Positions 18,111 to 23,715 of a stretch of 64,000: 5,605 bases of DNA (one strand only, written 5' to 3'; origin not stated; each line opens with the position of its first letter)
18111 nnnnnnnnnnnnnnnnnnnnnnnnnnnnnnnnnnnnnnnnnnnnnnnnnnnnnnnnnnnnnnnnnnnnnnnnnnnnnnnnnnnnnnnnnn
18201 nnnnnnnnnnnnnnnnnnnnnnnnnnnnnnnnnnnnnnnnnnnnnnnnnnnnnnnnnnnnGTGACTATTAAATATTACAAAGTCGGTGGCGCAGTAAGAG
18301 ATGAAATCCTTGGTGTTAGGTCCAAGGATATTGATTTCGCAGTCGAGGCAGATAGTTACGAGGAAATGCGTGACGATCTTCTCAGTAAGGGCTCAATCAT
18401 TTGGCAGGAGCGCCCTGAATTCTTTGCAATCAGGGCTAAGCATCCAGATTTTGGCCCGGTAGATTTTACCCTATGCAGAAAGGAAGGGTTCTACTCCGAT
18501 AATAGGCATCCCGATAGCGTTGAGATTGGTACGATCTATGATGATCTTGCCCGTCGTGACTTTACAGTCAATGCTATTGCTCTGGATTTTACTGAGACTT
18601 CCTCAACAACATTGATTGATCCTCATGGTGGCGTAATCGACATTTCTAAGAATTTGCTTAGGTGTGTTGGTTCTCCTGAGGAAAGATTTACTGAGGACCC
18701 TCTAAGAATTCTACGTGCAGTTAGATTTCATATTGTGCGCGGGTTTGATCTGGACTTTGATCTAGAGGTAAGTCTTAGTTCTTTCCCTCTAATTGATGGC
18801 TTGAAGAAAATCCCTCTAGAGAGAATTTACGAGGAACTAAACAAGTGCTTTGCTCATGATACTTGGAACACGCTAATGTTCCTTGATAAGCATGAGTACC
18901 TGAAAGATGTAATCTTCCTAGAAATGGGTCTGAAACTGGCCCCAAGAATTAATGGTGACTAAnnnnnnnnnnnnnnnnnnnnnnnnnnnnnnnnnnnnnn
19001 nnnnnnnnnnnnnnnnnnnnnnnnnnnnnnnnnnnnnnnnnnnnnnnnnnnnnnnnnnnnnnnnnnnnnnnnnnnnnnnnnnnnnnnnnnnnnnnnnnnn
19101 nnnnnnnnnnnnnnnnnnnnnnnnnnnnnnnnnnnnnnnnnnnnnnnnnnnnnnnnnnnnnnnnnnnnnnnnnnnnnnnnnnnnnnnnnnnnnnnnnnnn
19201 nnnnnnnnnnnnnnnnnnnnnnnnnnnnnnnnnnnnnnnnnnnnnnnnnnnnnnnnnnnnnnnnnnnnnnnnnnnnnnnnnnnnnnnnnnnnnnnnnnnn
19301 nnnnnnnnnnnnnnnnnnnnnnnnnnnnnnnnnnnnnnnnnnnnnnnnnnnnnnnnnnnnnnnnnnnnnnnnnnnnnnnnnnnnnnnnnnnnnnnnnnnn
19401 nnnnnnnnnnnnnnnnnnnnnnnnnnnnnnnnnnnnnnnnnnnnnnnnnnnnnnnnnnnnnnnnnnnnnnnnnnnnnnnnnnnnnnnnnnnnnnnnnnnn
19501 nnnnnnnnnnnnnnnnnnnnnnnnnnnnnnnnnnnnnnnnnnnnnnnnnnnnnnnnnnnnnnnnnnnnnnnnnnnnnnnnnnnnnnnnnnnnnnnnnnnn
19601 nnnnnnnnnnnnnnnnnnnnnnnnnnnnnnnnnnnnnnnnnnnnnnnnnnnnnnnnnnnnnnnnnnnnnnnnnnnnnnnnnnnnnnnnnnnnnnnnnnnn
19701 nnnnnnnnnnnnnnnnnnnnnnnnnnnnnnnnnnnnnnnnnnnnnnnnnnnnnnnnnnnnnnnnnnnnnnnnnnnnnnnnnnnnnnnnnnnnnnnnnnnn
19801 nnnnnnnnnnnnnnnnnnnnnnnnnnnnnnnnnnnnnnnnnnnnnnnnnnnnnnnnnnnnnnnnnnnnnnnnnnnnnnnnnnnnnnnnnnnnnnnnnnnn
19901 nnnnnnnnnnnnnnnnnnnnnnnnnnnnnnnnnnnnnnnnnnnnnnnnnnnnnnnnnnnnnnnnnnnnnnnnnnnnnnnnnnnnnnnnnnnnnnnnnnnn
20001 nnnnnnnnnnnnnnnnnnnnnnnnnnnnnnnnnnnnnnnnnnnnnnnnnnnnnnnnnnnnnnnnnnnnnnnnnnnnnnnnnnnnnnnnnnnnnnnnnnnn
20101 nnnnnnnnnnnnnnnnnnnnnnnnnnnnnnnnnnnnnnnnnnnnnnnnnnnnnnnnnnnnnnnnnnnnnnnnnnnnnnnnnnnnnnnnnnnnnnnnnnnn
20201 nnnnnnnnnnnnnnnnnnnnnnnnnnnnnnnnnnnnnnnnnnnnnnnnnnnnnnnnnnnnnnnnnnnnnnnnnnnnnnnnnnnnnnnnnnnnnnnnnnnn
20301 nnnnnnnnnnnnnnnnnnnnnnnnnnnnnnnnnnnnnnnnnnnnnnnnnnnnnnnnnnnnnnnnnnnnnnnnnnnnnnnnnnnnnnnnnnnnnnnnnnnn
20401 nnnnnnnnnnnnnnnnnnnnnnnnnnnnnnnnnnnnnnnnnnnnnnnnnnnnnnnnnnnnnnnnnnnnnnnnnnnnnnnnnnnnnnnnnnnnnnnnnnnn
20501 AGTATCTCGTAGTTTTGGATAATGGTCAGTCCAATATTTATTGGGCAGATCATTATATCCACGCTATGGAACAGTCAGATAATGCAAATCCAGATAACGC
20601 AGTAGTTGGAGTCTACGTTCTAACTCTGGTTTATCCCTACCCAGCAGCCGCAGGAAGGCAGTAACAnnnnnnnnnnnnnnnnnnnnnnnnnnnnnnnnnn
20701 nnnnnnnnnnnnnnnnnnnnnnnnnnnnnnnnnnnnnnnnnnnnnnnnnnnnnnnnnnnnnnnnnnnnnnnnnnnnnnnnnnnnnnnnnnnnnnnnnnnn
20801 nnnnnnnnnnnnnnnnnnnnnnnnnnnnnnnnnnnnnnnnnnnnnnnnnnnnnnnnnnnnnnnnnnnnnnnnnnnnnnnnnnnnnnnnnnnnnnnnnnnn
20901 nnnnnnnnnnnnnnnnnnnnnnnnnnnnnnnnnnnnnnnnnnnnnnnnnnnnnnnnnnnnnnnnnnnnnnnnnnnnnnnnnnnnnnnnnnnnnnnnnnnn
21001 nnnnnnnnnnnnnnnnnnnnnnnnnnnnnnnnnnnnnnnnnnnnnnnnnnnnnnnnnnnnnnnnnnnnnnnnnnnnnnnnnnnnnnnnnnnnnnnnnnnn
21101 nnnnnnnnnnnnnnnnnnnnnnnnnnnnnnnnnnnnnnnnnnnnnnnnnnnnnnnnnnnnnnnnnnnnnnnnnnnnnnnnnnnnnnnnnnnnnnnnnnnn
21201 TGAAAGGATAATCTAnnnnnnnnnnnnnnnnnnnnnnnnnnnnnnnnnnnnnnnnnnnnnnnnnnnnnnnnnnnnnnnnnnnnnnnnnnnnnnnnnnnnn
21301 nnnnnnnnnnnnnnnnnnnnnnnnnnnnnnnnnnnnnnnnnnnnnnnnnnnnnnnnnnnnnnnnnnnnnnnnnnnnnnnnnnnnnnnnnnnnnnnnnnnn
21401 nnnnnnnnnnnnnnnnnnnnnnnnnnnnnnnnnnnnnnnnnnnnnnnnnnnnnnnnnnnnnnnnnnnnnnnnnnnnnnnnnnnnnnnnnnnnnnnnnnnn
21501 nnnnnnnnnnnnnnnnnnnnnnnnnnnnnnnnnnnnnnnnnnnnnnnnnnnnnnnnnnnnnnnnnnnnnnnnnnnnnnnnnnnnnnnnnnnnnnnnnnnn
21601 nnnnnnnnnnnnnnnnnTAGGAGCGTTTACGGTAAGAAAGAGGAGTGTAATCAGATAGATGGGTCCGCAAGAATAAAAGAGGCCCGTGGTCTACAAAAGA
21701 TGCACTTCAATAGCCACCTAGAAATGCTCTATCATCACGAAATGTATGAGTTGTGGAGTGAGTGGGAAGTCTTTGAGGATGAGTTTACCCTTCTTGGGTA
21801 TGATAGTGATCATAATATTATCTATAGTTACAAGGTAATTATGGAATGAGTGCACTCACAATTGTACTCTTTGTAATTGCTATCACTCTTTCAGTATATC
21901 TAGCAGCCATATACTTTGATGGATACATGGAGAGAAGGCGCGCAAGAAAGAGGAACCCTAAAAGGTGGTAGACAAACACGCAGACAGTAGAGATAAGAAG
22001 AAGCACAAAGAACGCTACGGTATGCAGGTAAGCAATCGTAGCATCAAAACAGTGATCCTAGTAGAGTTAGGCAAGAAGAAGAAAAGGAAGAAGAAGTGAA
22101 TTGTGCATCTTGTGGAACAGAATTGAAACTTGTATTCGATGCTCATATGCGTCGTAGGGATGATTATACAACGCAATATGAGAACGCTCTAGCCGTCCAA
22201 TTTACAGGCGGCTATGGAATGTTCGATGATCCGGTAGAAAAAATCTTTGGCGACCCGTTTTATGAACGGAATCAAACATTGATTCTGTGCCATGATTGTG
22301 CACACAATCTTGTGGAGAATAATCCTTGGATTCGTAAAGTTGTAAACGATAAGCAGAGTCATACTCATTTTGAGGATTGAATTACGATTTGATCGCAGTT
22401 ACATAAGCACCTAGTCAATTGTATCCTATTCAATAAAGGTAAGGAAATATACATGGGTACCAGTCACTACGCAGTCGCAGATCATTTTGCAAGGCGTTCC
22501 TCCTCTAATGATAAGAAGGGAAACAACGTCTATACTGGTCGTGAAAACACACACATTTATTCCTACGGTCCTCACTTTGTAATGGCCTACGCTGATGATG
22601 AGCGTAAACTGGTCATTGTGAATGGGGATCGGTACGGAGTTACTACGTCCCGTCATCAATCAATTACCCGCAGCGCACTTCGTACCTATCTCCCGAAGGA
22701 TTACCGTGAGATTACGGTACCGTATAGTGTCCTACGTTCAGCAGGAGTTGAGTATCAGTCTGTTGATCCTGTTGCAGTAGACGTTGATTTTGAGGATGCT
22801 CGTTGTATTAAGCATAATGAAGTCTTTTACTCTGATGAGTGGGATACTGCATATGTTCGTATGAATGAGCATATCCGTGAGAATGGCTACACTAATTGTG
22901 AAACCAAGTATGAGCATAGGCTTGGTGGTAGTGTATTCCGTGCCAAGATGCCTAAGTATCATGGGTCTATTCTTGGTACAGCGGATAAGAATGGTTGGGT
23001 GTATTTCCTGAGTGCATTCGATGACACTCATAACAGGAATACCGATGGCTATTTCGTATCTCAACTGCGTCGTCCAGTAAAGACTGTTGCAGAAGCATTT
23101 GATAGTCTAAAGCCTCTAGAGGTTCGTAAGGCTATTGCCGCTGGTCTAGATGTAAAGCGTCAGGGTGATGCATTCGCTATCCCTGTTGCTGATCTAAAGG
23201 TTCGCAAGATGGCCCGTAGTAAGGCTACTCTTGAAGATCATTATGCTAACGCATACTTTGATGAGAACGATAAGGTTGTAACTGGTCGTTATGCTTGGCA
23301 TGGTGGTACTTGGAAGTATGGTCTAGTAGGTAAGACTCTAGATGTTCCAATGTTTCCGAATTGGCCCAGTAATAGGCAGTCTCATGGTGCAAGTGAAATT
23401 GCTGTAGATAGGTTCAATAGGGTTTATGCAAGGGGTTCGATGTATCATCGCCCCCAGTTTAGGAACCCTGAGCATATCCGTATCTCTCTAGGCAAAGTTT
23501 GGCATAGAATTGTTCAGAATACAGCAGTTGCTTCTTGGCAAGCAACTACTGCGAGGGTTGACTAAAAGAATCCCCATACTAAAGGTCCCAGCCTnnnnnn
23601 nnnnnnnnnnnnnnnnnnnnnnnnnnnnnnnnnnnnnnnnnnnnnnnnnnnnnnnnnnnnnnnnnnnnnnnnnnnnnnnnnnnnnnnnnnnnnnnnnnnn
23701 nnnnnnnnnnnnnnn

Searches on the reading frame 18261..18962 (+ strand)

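Call 53: search_protein_families(library=pfam, proteins=[window:18261-18962:+], max_evalue=0.01)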
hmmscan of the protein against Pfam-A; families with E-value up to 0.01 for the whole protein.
window:18261-18962:+ (233 aa): 2 families
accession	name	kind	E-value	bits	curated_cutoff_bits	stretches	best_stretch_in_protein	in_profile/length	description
PF01743.26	PolyA_pol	-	8e-24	84.8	23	1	6-134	2-126/126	Poly A polymerase head domain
PF12627.12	PolyA_pol_RNAbd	-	0.00059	20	22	1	179-203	17-41/64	Probable RNA and SrmB- binding site of polymerase A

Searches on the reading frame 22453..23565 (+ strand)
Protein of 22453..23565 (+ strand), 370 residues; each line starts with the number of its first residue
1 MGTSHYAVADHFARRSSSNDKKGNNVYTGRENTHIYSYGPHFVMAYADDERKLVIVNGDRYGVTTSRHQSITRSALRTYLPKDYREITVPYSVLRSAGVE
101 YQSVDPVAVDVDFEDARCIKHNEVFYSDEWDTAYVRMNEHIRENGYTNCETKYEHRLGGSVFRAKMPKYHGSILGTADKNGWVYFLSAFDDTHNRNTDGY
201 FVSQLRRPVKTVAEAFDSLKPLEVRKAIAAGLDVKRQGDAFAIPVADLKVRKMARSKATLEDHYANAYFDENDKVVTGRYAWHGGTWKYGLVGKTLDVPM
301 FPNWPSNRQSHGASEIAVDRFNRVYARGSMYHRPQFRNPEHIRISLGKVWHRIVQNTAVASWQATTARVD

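Call 14: search_protein_families(library=phrogs, proteins=[window:22453-23565:+], max_evalue=0.00001)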
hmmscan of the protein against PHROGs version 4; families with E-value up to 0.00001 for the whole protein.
window:22453-23565:+ (370 aa): 2 families
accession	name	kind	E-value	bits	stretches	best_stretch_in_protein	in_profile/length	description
phrog_29643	-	unknown function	8.7e-29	101.3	2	154-253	176-268/423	-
phrog_7247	-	unknown function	7.9e-13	49.3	1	3-78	5-82/365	-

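Call 73: search_protein_families(library=ncbifam, proteins=[window:22453-23565:+], max_evalue=0.01)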
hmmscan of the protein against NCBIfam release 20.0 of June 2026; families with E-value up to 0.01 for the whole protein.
window:22453-23565:+ (370 aa): 0 families
